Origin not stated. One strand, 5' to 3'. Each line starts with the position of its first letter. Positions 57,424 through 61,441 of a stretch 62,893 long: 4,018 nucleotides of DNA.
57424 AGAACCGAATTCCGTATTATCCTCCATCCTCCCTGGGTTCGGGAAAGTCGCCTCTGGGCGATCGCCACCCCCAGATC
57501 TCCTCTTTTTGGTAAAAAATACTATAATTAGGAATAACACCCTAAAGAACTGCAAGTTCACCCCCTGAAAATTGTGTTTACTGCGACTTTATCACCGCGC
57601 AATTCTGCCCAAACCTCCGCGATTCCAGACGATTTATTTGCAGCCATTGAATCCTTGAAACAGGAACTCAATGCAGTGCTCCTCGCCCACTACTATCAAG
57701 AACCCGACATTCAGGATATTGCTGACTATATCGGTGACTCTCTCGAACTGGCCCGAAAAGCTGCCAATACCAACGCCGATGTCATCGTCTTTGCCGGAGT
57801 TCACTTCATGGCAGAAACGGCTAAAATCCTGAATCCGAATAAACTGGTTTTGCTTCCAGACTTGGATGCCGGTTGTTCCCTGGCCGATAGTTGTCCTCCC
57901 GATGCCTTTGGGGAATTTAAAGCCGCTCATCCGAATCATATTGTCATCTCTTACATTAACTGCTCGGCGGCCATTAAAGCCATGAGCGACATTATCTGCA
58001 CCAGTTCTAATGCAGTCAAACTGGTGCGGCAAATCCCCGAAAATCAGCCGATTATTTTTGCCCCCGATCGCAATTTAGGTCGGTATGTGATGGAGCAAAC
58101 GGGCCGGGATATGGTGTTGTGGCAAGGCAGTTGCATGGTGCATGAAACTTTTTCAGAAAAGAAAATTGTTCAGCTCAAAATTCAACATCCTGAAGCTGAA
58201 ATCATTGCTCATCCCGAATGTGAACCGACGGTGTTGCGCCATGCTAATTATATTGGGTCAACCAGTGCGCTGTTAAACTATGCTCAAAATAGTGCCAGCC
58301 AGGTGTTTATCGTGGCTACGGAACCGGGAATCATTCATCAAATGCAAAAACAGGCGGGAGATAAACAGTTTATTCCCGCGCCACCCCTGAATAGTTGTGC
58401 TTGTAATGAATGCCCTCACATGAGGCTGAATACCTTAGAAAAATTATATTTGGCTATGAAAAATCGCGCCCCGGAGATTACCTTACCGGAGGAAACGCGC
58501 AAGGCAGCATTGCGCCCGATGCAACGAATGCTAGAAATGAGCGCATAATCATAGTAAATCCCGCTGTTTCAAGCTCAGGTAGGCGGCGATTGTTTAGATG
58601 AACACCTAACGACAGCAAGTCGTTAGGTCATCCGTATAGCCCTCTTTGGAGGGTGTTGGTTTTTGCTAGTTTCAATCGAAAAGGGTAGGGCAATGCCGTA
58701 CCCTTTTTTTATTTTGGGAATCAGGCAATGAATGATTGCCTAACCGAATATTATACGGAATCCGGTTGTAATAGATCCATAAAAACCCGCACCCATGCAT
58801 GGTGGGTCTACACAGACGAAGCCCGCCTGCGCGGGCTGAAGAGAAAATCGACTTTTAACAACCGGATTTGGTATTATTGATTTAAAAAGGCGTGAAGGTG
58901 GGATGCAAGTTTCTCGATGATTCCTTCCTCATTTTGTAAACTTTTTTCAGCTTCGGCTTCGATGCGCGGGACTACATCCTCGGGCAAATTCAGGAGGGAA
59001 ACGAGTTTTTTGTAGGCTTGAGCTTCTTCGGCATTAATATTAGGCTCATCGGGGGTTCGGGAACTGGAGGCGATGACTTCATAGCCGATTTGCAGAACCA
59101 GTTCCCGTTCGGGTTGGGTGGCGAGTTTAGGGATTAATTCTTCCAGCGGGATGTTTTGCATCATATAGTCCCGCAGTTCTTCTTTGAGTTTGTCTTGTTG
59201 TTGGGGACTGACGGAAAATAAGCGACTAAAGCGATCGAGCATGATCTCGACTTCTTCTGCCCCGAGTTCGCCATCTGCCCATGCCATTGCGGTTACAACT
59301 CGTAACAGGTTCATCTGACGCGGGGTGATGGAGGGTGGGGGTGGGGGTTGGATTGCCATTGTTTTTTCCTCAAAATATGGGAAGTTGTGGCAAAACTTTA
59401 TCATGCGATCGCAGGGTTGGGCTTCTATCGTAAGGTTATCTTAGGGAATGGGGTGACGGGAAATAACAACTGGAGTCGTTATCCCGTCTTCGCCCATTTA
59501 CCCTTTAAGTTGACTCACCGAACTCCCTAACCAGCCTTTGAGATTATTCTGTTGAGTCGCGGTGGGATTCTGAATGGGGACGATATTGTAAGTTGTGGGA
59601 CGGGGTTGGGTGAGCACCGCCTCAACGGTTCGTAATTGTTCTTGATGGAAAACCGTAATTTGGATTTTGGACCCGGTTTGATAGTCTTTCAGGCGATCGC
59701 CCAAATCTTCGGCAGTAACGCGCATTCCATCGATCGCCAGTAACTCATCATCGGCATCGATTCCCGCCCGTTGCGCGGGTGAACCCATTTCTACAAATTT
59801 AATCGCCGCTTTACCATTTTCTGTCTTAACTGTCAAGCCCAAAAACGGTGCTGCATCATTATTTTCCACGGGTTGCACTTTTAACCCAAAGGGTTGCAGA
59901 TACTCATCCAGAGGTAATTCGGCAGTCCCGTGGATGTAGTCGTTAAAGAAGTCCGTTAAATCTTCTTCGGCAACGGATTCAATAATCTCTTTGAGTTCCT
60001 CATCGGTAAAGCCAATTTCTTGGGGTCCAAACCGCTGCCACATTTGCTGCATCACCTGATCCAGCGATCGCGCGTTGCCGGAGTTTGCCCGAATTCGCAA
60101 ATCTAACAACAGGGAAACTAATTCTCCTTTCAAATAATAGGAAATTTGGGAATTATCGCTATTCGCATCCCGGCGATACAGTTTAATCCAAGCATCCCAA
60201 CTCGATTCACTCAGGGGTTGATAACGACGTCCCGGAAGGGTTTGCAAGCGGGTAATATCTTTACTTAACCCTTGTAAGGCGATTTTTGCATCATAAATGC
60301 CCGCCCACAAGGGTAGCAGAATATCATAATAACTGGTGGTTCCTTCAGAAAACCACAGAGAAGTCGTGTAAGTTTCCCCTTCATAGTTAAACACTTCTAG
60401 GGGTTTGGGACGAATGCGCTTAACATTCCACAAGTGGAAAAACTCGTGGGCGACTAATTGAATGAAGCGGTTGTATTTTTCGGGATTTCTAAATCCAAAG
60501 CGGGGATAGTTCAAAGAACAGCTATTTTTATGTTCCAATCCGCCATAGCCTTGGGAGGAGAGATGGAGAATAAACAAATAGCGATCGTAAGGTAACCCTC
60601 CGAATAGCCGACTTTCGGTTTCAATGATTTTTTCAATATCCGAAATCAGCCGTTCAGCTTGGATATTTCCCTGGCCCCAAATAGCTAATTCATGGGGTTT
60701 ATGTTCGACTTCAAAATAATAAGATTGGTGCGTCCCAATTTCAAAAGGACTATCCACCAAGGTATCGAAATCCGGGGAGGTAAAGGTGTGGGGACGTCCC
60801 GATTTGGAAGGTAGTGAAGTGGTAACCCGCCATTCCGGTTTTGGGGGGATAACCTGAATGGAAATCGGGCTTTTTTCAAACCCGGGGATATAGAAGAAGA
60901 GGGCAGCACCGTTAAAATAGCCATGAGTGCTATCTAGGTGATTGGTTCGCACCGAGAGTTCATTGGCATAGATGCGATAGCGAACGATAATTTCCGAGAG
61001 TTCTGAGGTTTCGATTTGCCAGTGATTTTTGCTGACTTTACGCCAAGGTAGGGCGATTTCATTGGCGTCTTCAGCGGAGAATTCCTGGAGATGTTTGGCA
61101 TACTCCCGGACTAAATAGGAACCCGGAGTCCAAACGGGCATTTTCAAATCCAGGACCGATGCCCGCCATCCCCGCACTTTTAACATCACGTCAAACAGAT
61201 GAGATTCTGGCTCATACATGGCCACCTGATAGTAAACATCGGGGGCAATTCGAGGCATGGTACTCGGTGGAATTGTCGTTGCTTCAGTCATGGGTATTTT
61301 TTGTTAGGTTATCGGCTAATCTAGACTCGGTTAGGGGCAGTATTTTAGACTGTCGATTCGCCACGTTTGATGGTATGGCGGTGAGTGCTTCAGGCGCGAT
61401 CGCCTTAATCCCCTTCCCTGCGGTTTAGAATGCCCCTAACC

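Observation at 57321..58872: nadA bracketed by an inverted pair of ~125-bp hairpin-containing repeat elements; further partial copies elsewhere in the window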

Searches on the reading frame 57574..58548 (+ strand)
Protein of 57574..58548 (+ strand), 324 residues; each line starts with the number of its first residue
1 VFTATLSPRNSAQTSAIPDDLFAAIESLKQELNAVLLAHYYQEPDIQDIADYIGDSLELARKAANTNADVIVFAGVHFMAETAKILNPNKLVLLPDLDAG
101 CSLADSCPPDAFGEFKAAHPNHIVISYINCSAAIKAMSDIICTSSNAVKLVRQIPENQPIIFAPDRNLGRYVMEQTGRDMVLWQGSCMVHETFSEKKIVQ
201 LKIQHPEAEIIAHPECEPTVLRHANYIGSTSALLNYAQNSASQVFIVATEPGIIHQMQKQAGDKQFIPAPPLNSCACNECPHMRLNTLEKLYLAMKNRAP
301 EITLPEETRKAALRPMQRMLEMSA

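Call 11: find_encoding_contigs(protein=window:57574-58548:+, flank=10000, max_places=6)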
Protein window:57574-58548:+ (324 aa): no gene with exactly this product is on record in the collection.

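Call 40: search_protein_families(library=pfam, proteins=[window:57574-58548:+], max_evalue=0.01)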
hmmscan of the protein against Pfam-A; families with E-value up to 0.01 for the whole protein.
window:57574-58548:+ (324 aa): 1 family
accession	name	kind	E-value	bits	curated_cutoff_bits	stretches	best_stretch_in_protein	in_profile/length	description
PF02445.21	NadA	-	1.2e-123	412.4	27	1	24-321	2-295/295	Quinolinate synthetase A protein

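Call 54: find_homologous_proteins(query=window:57574-58548:+, max_evalue=1e-100)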
Query window:57574-58548:+ (324 aa): 7973 proteins with E <= 1e-100 among 8000 candidates; the best 120 are listed.
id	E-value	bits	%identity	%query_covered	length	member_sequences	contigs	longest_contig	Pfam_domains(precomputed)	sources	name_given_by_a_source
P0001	4.8e-214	727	100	100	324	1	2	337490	PF02445.22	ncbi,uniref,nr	ncbi:quinolinate synthase NadA [Laspinema olomoucense]|uniref:Quinolinate synthase n=1 Tax=Laspinema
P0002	9.1e-214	726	100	100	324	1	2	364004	PF02445.22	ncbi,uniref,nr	ncbi:quinolinate synthase NadA [Laspinema olomoucense]|uniref:quinolinate synthase NadA n=1 Tax=Lasp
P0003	1.1e-213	726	100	100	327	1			PF02445.22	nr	nr:quinolinate synthase NadA [Laspinema sp. D3a]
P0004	2.2e-213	725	99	100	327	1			PF02445.22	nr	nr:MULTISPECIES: quinolinate synthase NadA [unclassified Laspinema]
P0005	4.2e-206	701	96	100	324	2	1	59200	PF02445.22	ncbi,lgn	-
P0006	1.4e-204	696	96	100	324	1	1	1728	PF02445.22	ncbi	ncbi:MAG: quinolinate synthase NadA [Chroococcales cyanobacterium]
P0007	8.0e-204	694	95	100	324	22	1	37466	PF02445.22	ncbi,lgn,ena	-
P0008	1.1e-185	634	86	100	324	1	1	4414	PF02445.22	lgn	-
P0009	3.2e-185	632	85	100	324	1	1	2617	PF02445.22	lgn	-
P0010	6.4e-184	628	85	100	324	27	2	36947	PF02445.22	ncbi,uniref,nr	ncbi:quinolinate synthase NadA [Coleofasciculus sp. FACHB-SPT36]|uniref:quinolinate synthase NadA n=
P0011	3.5e-183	626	86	100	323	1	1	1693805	PF02445.22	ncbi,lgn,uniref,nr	ncbi:quinolinate synthase NadA [Microcoleus sp. FACHB-68]|uniref:quinolinate synthase NadA n=1 Tax=M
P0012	2.0e-182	623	84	100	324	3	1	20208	PF02445.22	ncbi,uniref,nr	ncbi:quinolinate synthase NadA [Phormidium sp. CCY1219]|uniref:quinolinate synthase NadA n=1 Tax=Pho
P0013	4.6e-182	622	84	100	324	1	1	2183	PF02445.22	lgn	-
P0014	2.2e-181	620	84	100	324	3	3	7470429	PF02445.22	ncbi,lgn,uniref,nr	ncbi:quinolinate synthase NadA [Allocoleopsis franciscana]|uniref:Quinolinate synthase n=1 Tax=Alloc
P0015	4.6e-181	619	83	100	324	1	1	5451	PF02445.22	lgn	-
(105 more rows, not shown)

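Call 55: find_encoding_contigs(protein=P0001, flank=4000, max_places=4)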
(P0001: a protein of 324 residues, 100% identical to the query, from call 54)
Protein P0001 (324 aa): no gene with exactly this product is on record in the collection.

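Call 56: find_encoding_contigs(protein=P0002, flank=4000, max_places=4)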
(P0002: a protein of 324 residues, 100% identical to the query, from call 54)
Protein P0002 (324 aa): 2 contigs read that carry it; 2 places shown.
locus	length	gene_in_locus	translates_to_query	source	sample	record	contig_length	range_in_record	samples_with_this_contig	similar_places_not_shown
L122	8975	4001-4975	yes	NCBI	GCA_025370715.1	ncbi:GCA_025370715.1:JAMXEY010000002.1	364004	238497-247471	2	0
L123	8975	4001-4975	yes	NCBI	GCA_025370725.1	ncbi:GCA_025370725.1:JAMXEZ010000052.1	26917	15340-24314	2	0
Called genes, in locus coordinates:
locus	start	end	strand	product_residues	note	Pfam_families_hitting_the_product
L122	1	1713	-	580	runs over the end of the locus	-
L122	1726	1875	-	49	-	-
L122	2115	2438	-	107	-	PF14105:DUF4278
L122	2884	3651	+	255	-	-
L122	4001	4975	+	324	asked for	PF02445:NadA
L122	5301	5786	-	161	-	PF05099:TerB (faint)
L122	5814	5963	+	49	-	-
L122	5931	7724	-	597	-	PF17899:Peptidase_M61_N, PF05299:Peptidase_M61, PF13180:PDZ_2 (weak), PF17820:PDZ_6 (weak)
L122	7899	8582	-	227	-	PF00027:cNMP_binding, PF13545:HTH_Crp_2 (weak)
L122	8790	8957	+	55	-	-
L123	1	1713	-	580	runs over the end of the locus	-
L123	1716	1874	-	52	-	-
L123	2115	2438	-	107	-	PF14105:DUF4278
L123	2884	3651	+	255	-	-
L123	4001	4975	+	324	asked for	PF02445:NadA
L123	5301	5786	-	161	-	PF05099:TerB (faint)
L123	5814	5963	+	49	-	-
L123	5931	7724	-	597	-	PF17899:Peptidase_M61_N, PF05299:Peptidase_M61, PF13180:PDZ_2 (weak), PF17820:PDZ_6 (weak)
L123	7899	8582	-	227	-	PF00027:cNMP_binding, PF13545:HTH_Crp_2 (weak)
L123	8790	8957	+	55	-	-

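Call 57: find_encoding_contigs(protein=P0005, flank=4000, max_places=3)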
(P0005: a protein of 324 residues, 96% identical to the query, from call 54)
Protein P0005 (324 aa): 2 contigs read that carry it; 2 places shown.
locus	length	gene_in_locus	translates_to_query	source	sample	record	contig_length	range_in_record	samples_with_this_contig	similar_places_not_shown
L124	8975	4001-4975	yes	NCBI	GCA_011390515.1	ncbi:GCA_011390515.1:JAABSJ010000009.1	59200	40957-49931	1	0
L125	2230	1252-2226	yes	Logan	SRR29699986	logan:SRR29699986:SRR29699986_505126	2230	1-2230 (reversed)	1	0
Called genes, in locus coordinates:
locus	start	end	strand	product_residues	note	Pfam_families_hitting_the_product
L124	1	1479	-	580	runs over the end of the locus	-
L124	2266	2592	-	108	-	PF14105:DUF4278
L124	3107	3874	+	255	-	-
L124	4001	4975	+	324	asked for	PF02445:NadA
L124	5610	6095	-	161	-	PF05099:TerB (faint)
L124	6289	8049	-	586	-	PF17899:Peptidase_M61_N, PF05299:Peptidase_M61, PF13180:PDZ_2 (weak), PF17820:PDZ_6 (weak)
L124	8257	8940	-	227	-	PF00027:cNMP_binding, PF13545:HTH_Crp_2 (weak)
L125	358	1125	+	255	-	-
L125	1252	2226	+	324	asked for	PF02445:NadA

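Call 58: find_encoding_contigs(protein=P0007, flank=4000, max_places=3)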
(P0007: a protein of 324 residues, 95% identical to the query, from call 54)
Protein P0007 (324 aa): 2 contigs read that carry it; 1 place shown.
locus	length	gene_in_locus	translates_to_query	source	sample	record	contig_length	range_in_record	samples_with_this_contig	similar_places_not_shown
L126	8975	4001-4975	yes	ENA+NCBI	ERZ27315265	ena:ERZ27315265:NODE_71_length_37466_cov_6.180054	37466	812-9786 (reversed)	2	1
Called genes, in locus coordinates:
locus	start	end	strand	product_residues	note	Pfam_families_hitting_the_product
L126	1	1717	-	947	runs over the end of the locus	PF00069:Pkinase, PF07714:PK_Tyr_Ser-Thr, PF24807:WD40_CDC20-Fz, PF25172:Beta-prop_WDR3_2nd, PF23381:Beta-prop_IFT122_1st, PF24780:WD40_MABP1-WDR62_1st, PF24817:WD40_WDHD1_1st, PF25168:Beta-prop_WDR36-Utp21_2nd, +188 more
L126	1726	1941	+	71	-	-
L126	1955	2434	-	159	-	-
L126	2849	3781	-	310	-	PF00149:Metallophos, PF12850:Metallophos_2 (faint)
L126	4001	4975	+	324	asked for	PF02445:NadA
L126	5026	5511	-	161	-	PF05099:TerB (faint)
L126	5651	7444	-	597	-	PF17899:Peptidase_M61_N, PF05299:Peptidase_M61, PF13180:PDZ_2, PF17820:PDZ_6 (weak)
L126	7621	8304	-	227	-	PF00027:cNMP_binding, PF13545:HTH_Crp_2 (weak)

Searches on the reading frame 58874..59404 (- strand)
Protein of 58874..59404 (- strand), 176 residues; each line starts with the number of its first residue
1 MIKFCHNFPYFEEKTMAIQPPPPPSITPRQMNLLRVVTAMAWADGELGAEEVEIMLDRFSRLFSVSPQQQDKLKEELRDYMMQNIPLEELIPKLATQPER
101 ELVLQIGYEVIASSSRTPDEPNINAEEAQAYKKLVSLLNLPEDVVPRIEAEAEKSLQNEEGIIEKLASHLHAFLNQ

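Call 40: search_protein_families(library=pfam, proteins=[window:58874-59404:-], max_evalue=0.01)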
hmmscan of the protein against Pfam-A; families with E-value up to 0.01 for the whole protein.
window:58874-59404:- (176 aa): 2 families
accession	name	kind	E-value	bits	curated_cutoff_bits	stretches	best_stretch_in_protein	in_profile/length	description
PF05099.18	TerB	-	1.3e-06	29.2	24.4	1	33-141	4-109/118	Tellurite resistance protein TerB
PF04391.17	DUF533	-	0.0024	17.9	29.6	1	25-80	65-119/178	Protein of unknown function (DUF533)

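Call 64: find_encoding_contigs(protein=window:58874-59359:-, flank=3000, max_places=8)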
Protein window:58874-59359:- (161 aa): 1 contig read that carries it; 1 place shown.
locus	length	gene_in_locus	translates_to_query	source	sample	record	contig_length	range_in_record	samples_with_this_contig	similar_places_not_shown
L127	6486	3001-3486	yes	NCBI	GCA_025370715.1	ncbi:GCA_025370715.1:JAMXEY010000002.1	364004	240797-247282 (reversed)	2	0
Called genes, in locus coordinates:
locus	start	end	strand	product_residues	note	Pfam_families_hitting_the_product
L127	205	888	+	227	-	PF00027:cNMP_binding, PF13545:HTH_Crp_2 (weak)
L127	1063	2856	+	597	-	PF17899:Peptidase_M61_N, PF05299:Peptidase_M61, PF13180:PDZ_2 (weak), PF17820:PDZ_6 (weak)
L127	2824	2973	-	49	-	-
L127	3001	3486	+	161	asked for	PF05099:TerB (faint)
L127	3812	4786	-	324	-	PF02445:NadA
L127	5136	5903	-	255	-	-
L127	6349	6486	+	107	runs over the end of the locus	PF14105:DUF4278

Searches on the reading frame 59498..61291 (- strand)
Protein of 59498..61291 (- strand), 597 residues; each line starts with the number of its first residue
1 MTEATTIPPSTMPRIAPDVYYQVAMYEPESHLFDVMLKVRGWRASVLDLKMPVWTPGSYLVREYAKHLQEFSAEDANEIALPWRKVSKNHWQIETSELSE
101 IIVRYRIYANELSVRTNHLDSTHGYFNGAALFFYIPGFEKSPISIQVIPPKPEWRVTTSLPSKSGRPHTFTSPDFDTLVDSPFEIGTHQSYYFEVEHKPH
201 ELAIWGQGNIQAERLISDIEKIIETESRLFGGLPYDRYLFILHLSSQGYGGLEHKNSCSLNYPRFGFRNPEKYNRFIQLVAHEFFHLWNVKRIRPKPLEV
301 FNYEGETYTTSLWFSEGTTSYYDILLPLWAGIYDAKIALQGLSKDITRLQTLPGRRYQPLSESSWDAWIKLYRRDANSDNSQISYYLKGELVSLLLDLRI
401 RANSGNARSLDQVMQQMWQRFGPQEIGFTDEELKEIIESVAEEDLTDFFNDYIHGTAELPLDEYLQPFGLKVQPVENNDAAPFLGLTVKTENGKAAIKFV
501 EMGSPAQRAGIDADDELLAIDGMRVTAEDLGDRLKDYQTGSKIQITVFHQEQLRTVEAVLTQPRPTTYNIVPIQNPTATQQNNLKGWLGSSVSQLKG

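Call 13: find_encoding_contigs(protein=window:59498-61291:-, flank=10000, max_places=6)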
Protein window:59498-61291:- (597 aa): no gene with exactly this product is on record in the collection.

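Call 40: search_protein_families(library=pfam, proteins=[window:59498-61291:-], max_evalue=0.01)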
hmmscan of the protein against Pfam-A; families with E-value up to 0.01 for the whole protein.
window:59498-61291:- (597 aa): 6 families
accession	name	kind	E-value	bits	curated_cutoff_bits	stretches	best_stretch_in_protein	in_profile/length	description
PF17899.6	Peptidase_M61_N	-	3.5e-55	187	23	1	21-186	2-167/168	Peptidase M61 N-terminal domain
PF05299.18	Peptidase_M61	-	1.4e-44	151.7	22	1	276-392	2-118/118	M61 glycyl aminopeptidase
PF13180.12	PDZ_2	-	1.5e-07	32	27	1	482-557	1-77/80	PDZ domain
PF17820.7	PDZ_6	-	6.1e-06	26.3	27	1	500-532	5-38/54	PDZ domain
PF00595.29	PDZ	-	5.3e-05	24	23.2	1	483-526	11-58/81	PDZ domain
PF11874.13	DUF3394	-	0.0014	18.8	28.2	1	484-520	112-148/181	Domain of unknown function (DUF3394)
